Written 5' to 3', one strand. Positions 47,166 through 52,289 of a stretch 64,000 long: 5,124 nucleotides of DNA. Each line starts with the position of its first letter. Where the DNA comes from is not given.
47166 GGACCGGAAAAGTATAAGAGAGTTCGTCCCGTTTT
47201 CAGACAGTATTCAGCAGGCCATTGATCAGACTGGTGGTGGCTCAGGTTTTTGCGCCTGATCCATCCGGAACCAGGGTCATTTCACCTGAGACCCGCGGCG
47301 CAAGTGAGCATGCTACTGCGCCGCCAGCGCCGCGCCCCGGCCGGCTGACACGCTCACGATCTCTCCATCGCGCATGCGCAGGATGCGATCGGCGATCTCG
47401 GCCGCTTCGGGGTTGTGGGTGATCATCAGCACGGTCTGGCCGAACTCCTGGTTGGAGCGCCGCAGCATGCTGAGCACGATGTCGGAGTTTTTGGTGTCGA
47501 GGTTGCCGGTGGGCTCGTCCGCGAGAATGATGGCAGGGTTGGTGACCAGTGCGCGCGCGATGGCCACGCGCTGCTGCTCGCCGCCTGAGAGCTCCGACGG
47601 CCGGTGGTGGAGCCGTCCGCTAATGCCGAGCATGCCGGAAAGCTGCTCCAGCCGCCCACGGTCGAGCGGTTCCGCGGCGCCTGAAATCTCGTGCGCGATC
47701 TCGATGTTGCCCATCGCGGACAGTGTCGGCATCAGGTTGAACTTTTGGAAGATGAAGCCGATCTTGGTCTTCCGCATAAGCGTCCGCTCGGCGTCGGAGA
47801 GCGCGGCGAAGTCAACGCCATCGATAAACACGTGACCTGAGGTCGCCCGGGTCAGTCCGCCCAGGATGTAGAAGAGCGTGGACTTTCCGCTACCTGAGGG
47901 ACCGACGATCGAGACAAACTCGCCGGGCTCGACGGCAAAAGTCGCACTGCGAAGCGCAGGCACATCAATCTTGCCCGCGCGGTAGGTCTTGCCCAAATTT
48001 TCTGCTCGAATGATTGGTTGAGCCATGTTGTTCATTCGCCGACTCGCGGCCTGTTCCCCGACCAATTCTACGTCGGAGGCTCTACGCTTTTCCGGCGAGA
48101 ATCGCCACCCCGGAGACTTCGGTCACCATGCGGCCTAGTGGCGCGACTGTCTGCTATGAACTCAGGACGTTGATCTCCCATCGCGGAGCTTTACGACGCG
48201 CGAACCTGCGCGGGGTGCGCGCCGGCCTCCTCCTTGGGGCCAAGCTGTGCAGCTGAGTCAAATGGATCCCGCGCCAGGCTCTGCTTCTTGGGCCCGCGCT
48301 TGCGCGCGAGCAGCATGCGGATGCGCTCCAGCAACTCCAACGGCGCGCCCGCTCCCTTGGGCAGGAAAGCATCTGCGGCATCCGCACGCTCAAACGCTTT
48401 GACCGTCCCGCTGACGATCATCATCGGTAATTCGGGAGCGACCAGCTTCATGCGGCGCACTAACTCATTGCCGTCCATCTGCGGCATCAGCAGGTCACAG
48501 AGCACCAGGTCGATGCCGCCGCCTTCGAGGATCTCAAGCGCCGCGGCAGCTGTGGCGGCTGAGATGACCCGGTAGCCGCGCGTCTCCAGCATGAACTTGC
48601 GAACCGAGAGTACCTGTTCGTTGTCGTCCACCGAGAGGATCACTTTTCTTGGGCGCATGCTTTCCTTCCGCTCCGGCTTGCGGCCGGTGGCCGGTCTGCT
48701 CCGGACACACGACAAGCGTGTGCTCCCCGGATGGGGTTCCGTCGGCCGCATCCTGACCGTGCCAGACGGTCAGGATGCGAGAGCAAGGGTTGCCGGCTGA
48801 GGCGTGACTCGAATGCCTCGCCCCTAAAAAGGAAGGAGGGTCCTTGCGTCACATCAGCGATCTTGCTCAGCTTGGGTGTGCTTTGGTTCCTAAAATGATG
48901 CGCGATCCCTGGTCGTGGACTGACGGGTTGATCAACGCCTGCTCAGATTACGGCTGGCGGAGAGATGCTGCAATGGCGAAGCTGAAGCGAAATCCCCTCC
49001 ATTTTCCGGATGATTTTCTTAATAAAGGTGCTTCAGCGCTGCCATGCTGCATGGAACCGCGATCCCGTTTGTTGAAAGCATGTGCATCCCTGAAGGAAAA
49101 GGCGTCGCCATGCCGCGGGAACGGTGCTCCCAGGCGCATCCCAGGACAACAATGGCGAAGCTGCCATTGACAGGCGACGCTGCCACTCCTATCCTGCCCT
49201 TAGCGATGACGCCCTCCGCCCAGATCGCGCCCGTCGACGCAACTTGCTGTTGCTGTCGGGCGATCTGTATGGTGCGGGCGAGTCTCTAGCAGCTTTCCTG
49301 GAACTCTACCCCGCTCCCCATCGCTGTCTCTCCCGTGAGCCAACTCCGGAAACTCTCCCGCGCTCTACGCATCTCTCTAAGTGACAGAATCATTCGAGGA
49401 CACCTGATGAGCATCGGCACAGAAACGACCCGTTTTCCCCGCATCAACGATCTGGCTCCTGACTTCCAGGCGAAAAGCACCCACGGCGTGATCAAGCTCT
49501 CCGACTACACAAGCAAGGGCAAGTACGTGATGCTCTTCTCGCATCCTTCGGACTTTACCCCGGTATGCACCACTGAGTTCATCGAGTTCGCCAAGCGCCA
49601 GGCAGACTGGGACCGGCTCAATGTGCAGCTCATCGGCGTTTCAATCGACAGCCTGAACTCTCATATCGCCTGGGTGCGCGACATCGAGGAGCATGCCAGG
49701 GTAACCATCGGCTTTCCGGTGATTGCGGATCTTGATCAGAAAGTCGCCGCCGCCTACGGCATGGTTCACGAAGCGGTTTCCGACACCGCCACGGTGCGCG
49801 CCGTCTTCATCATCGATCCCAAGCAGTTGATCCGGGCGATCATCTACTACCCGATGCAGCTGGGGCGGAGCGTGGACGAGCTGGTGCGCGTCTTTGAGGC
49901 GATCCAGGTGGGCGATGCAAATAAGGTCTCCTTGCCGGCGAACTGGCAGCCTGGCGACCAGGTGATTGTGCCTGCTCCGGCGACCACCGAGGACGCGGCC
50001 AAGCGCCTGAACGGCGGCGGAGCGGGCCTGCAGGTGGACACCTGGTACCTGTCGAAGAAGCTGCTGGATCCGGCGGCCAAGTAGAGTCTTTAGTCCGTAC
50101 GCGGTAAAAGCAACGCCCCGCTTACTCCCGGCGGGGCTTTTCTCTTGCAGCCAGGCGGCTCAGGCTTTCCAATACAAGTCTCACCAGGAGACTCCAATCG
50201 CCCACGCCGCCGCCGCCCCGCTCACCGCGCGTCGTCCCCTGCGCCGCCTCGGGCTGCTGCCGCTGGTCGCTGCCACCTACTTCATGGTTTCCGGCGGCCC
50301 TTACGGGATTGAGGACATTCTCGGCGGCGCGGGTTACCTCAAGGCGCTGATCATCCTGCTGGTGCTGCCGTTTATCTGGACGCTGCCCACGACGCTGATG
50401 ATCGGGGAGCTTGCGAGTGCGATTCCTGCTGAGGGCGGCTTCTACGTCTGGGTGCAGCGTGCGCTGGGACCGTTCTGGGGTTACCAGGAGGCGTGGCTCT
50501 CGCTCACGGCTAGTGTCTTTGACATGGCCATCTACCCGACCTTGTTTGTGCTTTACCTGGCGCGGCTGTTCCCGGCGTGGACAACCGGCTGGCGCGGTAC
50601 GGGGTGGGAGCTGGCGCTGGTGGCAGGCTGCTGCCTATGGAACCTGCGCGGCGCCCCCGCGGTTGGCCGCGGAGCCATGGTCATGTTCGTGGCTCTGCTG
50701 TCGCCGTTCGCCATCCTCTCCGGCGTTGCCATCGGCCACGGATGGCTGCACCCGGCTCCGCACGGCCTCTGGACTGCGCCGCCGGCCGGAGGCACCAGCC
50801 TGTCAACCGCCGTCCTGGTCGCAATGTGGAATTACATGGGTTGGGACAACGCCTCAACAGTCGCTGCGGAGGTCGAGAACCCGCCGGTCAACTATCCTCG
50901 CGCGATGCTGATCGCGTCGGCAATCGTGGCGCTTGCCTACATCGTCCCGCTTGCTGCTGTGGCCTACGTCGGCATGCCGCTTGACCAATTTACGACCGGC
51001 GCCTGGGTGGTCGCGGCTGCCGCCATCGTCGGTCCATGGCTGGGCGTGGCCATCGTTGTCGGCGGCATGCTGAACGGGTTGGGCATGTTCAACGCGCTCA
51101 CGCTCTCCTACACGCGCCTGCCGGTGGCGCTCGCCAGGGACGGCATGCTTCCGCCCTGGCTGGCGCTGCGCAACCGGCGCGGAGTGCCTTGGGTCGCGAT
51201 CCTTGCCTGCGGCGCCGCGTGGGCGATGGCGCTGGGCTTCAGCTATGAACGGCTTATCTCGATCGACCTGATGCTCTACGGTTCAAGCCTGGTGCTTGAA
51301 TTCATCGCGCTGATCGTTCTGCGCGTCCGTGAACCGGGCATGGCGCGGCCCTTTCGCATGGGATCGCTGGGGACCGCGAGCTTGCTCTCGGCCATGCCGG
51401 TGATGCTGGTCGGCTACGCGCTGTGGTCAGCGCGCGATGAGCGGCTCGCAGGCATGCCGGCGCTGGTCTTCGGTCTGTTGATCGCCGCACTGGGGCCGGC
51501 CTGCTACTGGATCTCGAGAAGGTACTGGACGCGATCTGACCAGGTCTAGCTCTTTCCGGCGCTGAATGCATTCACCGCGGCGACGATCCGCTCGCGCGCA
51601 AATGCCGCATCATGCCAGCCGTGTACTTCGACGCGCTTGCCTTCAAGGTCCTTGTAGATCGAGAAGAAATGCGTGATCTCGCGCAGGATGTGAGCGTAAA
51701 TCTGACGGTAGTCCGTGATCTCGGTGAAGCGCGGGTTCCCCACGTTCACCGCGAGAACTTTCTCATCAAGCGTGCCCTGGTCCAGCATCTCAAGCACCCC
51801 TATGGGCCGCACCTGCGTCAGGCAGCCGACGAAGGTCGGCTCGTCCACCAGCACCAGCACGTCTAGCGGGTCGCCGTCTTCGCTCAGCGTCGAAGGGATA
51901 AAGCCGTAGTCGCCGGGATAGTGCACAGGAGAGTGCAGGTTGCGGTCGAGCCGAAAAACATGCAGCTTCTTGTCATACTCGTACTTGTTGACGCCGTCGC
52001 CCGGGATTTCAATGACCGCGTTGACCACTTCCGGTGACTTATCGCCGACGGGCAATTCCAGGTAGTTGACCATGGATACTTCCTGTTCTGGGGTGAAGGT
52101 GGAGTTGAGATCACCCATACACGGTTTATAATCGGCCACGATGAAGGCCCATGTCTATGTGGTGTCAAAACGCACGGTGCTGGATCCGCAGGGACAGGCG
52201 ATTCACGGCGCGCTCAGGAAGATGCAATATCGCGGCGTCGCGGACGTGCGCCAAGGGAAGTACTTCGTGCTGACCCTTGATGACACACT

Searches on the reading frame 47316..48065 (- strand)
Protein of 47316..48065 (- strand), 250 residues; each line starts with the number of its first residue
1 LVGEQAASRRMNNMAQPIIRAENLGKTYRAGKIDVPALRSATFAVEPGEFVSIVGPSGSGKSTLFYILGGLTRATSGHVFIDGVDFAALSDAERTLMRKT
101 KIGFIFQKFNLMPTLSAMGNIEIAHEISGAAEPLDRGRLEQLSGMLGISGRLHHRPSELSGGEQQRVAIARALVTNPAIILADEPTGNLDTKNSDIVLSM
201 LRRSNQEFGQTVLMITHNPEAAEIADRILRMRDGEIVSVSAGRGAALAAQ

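Call 53: search_protein_families(library=pfam, proteins=[window:47316-48065:-], max_evalue=0.00001)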
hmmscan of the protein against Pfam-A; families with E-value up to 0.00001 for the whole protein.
window:47316-48065:- (250 aa): 3 families
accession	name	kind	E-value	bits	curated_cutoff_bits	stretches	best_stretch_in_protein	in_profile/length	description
PF00005.33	ABC_tran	-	1.6e-32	113.4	25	1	39-186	2-136/137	ABC transporter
PF02463.25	SMC_N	-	7.9e-09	35.7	40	1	49-232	25-212/220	RecF/RecN/SMC N terminal domain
PF13304.12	AAA_21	-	2.6e-06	28.2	27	0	51-86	2-30/304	AAA domain, putative AbiEii toxin, Type IV TA system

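Call 65: find_related_loci(query=window:47316-48065:-, collection=metagenome_contigs, flank=7000)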
Query window:47316-48065:- (250 aa) in metagenome_contigs; peptide patterns used: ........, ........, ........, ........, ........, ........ (x = any residue, [..] = any of these).
600 stretches matched a pattern (row limit reached: there are more); 576 encode a relative of the query (tblastn E <= 1e-3); the best 80 are kept; 80 distinct loci.
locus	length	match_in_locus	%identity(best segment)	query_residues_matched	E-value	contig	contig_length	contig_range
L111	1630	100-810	76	12-248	1e-130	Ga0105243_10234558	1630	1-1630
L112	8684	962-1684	74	4-244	1e-119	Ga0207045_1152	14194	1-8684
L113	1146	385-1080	76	13-244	1e-130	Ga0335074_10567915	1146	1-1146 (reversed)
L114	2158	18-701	77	17-244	4e-122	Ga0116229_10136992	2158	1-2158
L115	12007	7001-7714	74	12-249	2e-115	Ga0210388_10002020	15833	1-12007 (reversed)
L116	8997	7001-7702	74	12-245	4e-115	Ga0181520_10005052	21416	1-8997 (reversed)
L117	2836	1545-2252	74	15-250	4e-119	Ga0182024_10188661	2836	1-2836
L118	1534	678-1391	74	4-237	3e-123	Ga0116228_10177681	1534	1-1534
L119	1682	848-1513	77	16-237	3e-122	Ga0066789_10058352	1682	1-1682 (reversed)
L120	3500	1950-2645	75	17-244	5e-116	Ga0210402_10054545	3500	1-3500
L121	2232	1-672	76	21-244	1e-119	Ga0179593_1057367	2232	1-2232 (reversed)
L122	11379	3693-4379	75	16-244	2e-113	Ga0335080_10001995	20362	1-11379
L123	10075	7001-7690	73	15-244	7e-113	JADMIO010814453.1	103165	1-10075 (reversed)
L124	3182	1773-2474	72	12-245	2e-115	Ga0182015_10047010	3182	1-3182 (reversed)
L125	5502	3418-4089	75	15-238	1e-112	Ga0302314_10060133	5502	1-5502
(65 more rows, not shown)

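Call 69: search_protein_families(library=pfam, proteins=[L112:1743-3371:-, L112:3396-3809:-, L112:3604-4755:+, L112:4219-4788:-, L112:2016-2849:+], max_evalue=0.001)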
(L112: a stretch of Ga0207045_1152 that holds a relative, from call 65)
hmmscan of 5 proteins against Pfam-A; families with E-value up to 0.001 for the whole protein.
L112:1743-3371:- (543 aa): 7 families
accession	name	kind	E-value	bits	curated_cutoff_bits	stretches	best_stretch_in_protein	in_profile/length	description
PF00486.34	Trans_reg_C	-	1.6e-18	67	26.2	1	48-121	3-77/77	Transcriptional regulatory protein, C terminal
PF13414.12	TPR_11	-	2.1e-14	53.3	26.8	0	318-341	10-33/42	TPR repeat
PF13431.12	TPR_17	-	2.1e-13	49.8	24.4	0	427-458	2-33/34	Tetratricopeptide repeat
PF14559.12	TPR_19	-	5.2e-13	49.6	25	2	418-467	5-54/68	Tetratricopeptide repeat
PF07719.23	TPR_2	-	8e-11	41.6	27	0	376-402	7-33/34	Tetratricopeptide repeat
PF13432.12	TPR_16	-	1.2e-09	38.8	32.7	1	377-433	4-60/65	Tetratricopeptide repeat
PF13428.12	TPR_14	-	6.8e-05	23.6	23.5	0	376-411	7-42/44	Tetratricopeptide repeat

L112:3396-3809:- (138 aa): 0 families

L112:3604-4755:+ (384 aa): 0 families

L112:4219-4788:- (190 aa): 0 families

L112:2016-2849:+ (278 aa): 0 families

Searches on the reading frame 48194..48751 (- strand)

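Call 53: search_protein_families(library=pfam, proteins=[window:48194-48751:-], max_evalue=0.00001)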
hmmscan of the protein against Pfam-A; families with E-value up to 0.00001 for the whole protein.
window:48194-48751:- (186 aa): 1 family
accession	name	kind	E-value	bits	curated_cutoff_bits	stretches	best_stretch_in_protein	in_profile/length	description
PF00072.30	Response_reg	-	2.5e-17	63.5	30.2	1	38-127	1-90/111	Response regulator receiver domain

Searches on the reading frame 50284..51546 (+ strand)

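Call 53: search_protein_families(library=pfam, proteins=[window:50284-51546:+], max_evalue=0.00001)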
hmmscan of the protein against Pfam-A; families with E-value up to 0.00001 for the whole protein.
window:50284-51546:+ (421 aa): 2 families
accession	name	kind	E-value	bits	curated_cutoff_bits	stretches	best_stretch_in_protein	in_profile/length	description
PF13520.12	AA_permease_2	-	1.1e-41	143.6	27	1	3-370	11-397/427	Amino acid permease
PF00324.27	AA_permease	-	1e-21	77.6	24.6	1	12-350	22-378/470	Amino acid permease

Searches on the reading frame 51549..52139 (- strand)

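Call 53: search_protein_families(library=pfam, proteins=[window:51549-52139:-], max_evalue=0.00001)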
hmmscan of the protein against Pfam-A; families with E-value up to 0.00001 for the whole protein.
window:51549-52139:- (197 aa): 1 family
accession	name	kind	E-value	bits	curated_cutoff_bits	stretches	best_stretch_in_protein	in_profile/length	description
PF00719.24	Pyrophosphatase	-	1.2e-55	188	23.5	1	41-191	1-151/153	Inorganic pyrophosphatase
